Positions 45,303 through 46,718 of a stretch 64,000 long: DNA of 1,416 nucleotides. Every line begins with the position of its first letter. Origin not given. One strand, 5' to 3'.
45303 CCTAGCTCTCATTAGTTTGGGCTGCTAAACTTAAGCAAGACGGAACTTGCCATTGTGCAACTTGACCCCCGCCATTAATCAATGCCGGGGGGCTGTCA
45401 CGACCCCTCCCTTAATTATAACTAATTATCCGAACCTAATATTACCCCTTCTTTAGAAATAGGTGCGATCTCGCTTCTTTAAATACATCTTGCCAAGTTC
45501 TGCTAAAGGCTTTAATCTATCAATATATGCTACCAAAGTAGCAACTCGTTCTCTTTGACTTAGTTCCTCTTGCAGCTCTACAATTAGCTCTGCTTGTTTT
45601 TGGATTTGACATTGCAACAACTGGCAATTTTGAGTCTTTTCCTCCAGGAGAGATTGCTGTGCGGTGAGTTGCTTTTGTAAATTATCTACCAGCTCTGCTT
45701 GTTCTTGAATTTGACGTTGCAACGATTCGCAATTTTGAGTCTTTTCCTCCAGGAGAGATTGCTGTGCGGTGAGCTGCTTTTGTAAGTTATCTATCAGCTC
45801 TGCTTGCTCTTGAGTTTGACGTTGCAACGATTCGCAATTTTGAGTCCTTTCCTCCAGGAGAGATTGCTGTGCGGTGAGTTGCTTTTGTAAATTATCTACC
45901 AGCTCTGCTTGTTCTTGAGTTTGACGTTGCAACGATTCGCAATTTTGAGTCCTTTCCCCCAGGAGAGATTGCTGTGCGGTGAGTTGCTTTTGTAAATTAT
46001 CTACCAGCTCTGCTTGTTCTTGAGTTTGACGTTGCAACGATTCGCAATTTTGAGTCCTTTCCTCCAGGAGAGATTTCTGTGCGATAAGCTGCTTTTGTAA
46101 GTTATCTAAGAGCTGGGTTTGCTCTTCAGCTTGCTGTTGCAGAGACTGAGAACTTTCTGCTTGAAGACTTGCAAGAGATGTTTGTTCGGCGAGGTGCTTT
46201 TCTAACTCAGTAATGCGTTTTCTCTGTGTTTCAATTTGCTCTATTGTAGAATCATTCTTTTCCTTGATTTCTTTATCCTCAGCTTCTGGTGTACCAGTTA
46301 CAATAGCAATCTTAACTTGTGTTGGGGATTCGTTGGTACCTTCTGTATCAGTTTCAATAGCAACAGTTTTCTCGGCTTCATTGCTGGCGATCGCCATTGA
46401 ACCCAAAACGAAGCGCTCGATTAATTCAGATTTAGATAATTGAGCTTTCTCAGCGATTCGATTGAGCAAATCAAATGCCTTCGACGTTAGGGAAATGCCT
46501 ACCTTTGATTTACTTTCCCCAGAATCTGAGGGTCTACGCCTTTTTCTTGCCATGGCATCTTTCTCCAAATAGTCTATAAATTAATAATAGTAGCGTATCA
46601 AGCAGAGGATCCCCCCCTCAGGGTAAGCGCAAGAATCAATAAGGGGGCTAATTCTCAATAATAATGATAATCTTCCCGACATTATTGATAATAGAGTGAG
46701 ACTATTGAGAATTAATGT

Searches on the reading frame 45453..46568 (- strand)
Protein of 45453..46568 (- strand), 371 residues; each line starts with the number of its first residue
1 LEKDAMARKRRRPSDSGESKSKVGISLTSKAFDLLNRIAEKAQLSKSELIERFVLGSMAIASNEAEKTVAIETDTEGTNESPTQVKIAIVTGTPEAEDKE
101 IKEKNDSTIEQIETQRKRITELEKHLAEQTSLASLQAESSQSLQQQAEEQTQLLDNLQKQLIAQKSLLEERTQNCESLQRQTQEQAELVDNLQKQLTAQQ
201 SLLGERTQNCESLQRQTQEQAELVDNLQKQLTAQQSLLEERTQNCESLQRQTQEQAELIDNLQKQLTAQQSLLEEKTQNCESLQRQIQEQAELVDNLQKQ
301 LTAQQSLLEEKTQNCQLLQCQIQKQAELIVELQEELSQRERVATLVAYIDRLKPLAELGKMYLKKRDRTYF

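Call 3: search_protein_families(library=pfam, proteins=[window:45453-46568:-], max_evalue=0.01)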
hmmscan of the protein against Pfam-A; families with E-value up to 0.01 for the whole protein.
window:45453-46568:- (371 aa): 3 families
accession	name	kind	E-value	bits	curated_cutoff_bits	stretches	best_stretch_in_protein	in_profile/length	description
PF16566.10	CREPT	-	0.0018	18.8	29.3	0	114-200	19-103/147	Cell-cycle alteration and expression-elevated protein in tumour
PF01402.27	RHH_1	-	0.0041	17.5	20.5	1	23-52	2-31/39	Ribbon-helix-helix protein, copG family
PF05873.17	Mt_ATP-synt_D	-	0.0066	16.7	27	0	283-362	55-130/154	ATP synthase D chain, mitochondrial (ATP5H)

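Call 34: search_protein_families(library=ncbifam, proteins=[window:45453-46568:-], max_evalue=0.01)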
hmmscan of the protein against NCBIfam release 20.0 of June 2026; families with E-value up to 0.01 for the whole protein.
window:45453-46568:- (371 aa): 4 families
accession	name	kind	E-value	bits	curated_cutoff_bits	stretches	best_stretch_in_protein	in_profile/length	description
TIGR02168.1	SMC_prok_B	equivalog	1.3e-08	33.1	567.35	1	98-333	716-951/1181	chromosome segregation protein SMC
TIGR02169.1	SMC_prok_A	equivalog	0.00032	18.5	729.4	1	96-341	682-925/1165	chromosome segregation protein SMC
NF045780.1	TrlF_fam_ATP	equivalog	0.00048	19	350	1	97-340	450-707/944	TrlF family AAA-like ATPase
NF041035.1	Rad50_Halo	equivalog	0.00059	18.3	1000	1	78-340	288-550/883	DNA double-strand break repair ATPase Rad50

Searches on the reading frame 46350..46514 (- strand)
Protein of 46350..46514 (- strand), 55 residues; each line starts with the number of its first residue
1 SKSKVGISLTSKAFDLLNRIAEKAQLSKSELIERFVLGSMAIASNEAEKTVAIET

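Call 62: find_homologous_proteins(query=A3, max_evalue=0.001)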
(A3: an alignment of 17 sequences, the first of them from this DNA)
Query A3 (17 sequences) (55 aa, profile of the alignment): 13 proteins with E <= 0.001 among 426 candidates.
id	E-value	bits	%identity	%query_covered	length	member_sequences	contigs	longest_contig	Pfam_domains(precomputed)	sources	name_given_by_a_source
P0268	4.5e-18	82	43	76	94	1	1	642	PF01402.28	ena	-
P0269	5.3e-18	82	55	85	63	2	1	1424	-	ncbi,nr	ncbi:MAG: ribbon-helix-helix protein, CopG family, partial [Moorea sp. SIO3I7]|nr:ribbon-helix-helix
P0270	1.8e-15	74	43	89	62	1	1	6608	PF01402.28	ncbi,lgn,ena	-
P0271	1.3e-11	62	30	85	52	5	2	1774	-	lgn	-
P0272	1.9e-10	58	32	85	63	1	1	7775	-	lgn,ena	-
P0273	4.4e-10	57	33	78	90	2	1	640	-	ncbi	-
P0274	3.2e-9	54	52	49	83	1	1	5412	-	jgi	jgi:hypothetical protein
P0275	1.2e-7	49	30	78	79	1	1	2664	PF10723.16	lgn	-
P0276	1.8e-7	49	48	53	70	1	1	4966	-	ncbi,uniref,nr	ncbi:ribbon-helix-helix domain-containing protein [Kamptonema sp. UHCC 0994]|uniref:ribbon-helix-hel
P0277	7.3e-7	47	38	62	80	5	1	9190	-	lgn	-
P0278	1.4e-6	46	35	56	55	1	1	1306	PF21983.3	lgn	-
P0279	7.7e-6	43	-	-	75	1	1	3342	-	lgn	-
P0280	9.9e-5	40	-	-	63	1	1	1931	-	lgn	-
